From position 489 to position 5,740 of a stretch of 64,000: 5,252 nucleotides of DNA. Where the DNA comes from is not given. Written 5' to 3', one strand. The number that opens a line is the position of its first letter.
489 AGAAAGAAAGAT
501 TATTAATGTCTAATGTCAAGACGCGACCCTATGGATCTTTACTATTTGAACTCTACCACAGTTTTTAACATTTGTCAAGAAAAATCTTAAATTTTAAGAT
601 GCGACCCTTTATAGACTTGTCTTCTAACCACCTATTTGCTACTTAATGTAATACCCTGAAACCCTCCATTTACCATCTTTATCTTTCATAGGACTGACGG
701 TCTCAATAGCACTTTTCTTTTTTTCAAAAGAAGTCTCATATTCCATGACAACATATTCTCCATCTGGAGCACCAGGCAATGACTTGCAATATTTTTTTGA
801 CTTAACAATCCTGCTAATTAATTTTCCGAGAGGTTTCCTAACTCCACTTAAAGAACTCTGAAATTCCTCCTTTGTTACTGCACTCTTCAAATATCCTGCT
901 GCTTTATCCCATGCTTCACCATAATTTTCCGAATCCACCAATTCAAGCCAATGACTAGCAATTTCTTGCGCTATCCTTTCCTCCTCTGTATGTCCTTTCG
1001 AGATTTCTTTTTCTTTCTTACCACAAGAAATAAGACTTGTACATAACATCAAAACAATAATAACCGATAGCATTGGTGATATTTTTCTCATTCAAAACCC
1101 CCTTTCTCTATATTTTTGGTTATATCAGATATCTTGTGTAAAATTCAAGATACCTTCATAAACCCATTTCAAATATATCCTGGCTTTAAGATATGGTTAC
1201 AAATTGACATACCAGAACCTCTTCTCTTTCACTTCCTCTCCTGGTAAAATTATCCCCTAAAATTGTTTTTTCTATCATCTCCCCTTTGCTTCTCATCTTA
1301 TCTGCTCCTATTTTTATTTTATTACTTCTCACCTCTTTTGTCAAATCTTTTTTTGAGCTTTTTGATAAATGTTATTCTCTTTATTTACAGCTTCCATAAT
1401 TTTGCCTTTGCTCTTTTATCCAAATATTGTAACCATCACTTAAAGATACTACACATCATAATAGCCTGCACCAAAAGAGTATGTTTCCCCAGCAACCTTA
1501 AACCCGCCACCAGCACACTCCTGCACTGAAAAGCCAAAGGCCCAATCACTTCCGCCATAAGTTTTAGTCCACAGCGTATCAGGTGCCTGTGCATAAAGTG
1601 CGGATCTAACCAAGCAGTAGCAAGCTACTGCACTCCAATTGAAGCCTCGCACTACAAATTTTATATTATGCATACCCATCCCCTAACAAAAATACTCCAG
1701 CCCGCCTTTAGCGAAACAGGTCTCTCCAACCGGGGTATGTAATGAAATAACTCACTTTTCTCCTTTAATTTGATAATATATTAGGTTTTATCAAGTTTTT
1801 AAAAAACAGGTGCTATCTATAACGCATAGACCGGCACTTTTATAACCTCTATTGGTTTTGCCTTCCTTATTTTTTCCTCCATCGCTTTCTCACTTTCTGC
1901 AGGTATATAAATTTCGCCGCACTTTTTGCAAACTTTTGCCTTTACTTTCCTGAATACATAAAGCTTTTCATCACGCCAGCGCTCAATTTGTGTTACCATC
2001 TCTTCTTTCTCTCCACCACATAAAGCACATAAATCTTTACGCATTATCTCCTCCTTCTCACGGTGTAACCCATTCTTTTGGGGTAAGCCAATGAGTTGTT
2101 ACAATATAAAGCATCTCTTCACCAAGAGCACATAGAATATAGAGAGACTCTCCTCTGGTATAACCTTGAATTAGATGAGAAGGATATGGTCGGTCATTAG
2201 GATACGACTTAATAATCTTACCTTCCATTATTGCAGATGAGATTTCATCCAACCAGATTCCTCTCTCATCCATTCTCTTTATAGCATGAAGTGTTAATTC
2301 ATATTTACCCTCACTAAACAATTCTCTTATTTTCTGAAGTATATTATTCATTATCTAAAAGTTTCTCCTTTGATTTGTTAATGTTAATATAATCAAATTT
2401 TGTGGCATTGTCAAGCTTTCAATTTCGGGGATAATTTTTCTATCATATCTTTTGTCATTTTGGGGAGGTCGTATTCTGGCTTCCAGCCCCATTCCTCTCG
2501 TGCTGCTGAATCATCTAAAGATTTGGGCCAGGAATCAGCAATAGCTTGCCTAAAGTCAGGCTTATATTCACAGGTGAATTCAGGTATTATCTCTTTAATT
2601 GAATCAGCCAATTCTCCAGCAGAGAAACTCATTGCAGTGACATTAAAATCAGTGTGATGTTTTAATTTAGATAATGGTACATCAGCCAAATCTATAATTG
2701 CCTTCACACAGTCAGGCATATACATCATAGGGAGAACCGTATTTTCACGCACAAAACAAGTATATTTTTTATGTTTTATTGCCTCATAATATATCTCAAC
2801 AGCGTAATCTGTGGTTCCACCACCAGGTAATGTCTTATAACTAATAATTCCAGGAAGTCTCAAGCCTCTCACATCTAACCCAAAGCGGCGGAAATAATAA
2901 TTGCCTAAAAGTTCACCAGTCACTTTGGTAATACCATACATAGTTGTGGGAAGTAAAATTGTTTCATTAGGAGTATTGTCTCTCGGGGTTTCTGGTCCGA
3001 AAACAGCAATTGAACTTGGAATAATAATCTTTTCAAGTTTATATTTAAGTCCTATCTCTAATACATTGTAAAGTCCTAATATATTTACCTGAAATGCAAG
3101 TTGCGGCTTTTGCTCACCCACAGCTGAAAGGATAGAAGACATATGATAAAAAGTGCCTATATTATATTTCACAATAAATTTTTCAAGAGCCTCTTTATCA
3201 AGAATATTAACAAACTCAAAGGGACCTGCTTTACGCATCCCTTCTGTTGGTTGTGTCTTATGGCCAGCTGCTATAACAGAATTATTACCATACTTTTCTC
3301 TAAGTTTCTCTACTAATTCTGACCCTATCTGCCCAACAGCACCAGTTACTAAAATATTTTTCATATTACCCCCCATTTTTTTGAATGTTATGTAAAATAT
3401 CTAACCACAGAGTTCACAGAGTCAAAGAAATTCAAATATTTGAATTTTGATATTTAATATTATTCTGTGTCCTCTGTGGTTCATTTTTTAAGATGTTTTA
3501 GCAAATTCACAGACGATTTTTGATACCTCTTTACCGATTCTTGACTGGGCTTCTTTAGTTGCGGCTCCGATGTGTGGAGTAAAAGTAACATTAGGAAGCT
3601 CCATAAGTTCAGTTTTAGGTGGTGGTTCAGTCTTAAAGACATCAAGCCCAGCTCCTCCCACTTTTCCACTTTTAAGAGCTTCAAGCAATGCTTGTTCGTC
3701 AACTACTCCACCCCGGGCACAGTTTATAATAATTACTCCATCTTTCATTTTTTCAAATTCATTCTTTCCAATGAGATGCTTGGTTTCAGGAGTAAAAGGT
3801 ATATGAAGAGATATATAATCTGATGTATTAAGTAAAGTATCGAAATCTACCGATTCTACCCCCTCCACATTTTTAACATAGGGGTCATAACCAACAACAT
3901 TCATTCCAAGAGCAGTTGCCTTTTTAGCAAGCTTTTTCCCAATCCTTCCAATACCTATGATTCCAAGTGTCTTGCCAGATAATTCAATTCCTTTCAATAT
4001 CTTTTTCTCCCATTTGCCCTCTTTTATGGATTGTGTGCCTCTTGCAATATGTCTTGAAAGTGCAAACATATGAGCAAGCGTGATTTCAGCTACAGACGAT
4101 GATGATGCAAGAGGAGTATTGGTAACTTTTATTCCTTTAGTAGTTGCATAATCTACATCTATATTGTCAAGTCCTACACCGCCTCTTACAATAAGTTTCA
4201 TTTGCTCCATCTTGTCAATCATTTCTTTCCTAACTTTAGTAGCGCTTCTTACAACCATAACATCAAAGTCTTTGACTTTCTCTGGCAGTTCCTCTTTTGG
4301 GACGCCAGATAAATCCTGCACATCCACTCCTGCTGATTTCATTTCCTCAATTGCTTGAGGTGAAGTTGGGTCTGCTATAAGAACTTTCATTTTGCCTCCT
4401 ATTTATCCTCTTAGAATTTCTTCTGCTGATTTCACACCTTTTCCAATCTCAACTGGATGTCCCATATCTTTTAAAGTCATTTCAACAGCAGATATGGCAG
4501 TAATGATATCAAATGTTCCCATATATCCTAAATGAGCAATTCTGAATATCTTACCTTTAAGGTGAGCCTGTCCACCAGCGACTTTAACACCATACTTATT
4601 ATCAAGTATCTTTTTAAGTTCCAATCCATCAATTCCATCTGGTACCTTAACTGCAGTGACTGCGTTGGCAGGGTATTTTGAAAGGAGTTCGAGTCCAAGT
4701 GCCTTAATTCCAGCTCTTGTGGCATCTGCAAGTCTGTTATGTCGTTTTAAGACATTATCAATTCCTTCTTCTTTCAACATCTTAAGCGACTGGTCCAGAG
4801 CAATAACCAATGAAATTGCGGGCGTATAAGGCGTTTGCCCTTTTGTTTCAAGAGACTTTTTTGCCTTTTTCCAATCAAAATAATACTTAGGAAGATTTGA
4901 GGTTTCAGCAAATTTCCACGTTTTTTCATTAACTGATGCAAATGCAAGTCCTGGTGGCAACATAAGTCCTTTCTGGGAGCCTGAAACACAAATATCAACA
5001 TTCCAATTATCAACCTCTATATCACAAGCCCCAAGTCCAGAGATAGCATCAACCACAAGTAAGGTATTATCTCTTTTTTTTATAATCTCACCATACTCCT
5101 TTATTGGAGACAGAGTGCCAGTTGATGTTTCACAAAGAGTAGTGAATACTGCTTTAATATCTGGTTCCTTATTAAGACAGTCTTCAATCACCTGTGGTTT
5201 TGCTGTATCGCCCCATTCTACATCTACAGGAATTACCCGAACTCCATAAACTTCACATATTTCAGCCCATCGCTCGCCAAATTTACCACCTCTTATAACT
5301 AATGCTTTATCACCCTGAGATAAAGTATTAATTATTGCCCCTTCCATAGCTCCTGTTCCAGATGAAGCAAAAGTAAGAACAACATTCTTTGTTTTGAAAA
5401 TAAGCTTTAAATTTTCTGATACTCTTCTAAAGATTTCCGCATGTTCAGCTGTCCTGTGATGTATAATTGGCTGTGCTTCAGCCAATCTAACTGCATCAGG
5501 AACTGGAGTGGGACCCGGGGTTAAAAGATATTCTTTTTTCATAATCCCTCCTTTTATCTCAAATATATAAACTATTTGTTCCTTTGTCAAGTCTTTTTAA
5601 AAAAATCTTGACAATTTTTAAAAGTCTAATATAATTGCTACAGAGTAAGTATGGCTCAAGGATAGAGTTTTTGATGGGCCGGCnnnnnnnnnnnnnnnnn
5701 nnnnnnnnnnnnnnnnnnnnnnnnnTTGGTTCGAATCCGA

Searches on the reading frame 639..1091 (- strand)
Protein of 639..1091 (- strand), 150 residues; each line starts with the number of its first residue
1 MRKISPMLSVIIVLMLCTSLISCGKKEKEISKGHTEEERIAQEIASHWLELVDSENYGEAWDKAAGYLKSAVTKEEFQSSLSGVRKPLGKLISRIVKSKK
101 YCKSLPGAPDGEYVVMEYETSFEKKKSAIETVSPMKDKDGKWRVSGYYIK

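Call 48: search_protein_families(library=pfam, proteins=[window:639-1091:-], max_evalue=0.00001)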
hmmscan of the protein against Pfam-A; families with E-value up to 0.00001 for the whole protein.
window:639-1091:- (150 aa): 1 family
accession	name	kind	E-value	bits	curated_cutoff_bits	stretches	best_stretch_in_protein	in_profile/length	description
PF13211.12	DUF4019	-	3.5e-38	130.7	26.5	1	45-147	2-104/104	Protein of unknown function (DUF4019)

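Call 52: find_encoding_contigs(protein=window:642-1091:-, flank=10000, max_places=10)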
Protein window:642-1091:- (150 aa): 3 contigs read that carry it; 2 places shown.
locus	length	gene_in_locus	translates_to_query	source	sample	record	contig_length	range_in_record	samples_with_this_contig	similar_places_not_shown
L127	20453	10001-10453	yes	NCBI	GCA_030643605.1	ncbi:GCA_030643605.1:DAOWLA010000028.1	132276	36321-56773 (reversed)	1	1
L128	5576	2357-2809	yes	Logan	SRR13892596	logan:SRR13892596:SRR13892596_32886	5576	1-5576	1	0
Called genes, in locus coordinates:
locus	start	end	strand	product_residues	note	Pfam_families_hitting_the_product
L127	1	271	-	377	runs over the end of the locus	PF13439:Glyco_transf_4, PF13579:Glyco_trans_4_4 (weak), PF20706:GT4-conflict, PF00534:Glycos_transf_1, PF13692:Glyco_trans_1_4, PF13524:Glyco_trans_1_2 (weak)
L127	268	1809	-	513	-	PF13231:PMT_2 (weak)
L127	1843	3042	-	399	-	PF13439:Glyco_transf_4, PF00534:Glycos_transf_1, PF13692:Glyco_trans_1_4, PF13524:Glyco_trans_1_2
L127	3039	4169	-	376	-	PF00534:Glycos_transf_1, PF13692:Glyco_trans_1_4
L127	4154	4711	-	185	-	PF13489:Methyltransf_23, PF02353:CMAS (weak), PF13847:Methyltransf_31, PF08241:Methyltransf_11, PF08242:Methyltransf_12, PF13649:Methyltransf_25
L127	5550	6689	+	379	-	PF00266:Aminotran_5, PF00155:Aminotran_1_2 (faint)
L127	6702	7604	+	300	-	PF00389:2-Hacid_dh, PF02826:2-Hacid_dh_C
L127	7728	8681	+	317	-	PF01073:3Beta_HSD, PF01370:Epimerase, PF02719:Polysacc_synt_2 (weak), PF04321:RmlD_sub_bind, PF16363:GDP_Man_Dehyd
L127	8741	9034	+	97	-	PF14076:DUF4258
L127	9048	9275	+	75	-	-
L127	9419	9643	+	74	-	-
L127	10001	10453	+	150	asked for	PF13211:DUF4019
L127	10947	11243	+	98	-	-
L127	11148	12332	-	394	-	PF07969:Amidohydro_3, PF01979:Amidohydro_1, PF07969:Amidohydro_3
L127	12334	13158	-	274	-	PF01008:IF-2B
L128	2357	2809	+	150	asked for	PF13211:DUF4019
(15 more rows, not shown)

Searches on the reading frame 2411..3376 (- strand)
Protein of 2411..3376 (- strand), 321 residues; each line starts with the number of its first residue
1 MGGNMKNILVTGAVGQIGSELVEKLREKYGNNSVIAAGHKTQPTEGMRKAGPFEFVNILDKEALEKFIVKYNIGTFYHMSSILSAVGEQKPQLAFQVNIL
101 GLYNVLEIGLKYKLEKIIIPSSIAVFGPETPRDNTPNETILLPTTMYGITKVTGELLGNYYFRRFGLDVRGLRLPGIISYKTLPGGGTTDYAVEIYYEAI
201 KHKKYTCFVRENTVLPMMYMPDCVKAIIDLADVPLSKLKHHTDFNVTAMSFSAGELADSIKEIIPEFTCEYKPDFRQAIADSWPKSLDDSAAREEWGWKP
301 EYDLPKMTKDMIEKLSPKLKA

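Call 48: search_protein_families(library=pfam, proteins=[window:2411-3376:-], max_evalue=0.00001)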
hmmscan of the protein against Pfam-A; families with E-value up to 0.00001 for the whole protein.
window:2411-3376:- (321 aa): 5 families
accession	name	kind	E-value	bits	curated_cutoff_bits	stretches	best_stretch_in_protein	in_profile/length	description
PF01370.27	Epimerase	-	1.1e-25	90.9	20.9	1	8-237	1-231/240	NAD dependent epimerase/dehydratase family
PF16363.11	GDP_Man_Dehyd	-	6.6e-19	69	27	1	9-170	1-176/332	GDP-mannose 4,6 dehydratase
PF04321.23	RmlD_sub_bind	-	2e-10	40.7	27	1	7-155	2-133/287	RmlD substrate binding domain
PF01073.25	3Beta_HSD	-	4.7e-08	32.8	22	1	9-135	1-129/280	3-beta hydroxysteroid dehydrogenase/isomerase family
PF02719.21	Polysacc_synt_2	-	2.5e-07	30.6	20.2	1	8-121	1-127/293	Polysaccharide biosynthesis protein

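Call 51: find_encoding_contigs(protein=window:2411-3373:-, flank=10000, max_places=10)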
Protein window:2411-3373:- (320 aa): no gene with exactly this product is on record in the collection.

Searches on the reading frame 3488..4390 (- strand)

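Call 48: search_protein_families(library=pfam, proteins=[window:3488-4390:-], max_evalue=0.00001)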
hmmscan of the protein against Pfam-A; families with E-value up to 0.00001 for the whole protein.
window:3488-4390:- (300 aa): 2 families
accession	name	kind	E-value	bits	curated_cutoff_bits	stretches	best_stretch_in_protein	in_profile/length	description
PF02826.25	2-Hacid_dh_C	-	1.1e-67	227.3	25.1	1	105-275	1-178/178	D-isomer specific 2-hydroxyacid dehydrogenase, NAD binding domain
PF00389.36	2-Hacid_dh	-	1.1e-33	116.2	24.6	1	3-299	1-126/134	D-isomer specific 2-hydroxyacid dehydrogenase, catalytic domain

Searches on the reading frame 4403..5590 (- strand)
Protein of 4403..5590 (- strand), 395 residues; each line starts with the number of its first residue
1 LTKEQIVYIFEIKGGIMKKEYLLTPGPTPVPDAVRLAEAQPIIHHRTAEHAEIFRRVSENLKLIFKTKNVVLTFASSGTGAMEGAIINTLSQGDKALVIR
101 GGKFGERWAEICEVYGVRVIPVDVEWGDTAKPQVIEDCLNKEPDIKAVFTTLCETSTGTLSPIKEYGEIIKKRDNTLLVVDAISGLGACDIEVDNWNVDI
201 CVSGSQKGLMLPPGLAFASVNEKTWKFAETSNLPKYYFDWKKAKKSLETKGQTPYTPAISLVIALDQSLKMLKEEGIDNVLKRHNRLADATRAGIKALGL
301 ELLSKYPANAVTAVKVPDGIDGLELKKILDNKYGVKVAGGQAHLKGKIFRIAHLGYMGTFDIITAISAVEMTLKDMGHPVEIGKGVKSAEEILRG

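Call 48: search_protein_families(library=pfam, proteins=[window:4403-5590:-], max_evalue=0.00001)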
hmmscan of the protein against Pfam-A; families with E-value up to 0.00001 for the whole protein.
window:4403-5590:- (395 aa): 1 family
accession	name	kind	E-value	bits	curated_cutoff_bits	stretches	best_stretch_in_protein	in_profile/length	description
PF00266.25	Aminotran_5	-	5.7e-29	101.7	21.5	1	42-342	33-340/371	Aminotransferase class-V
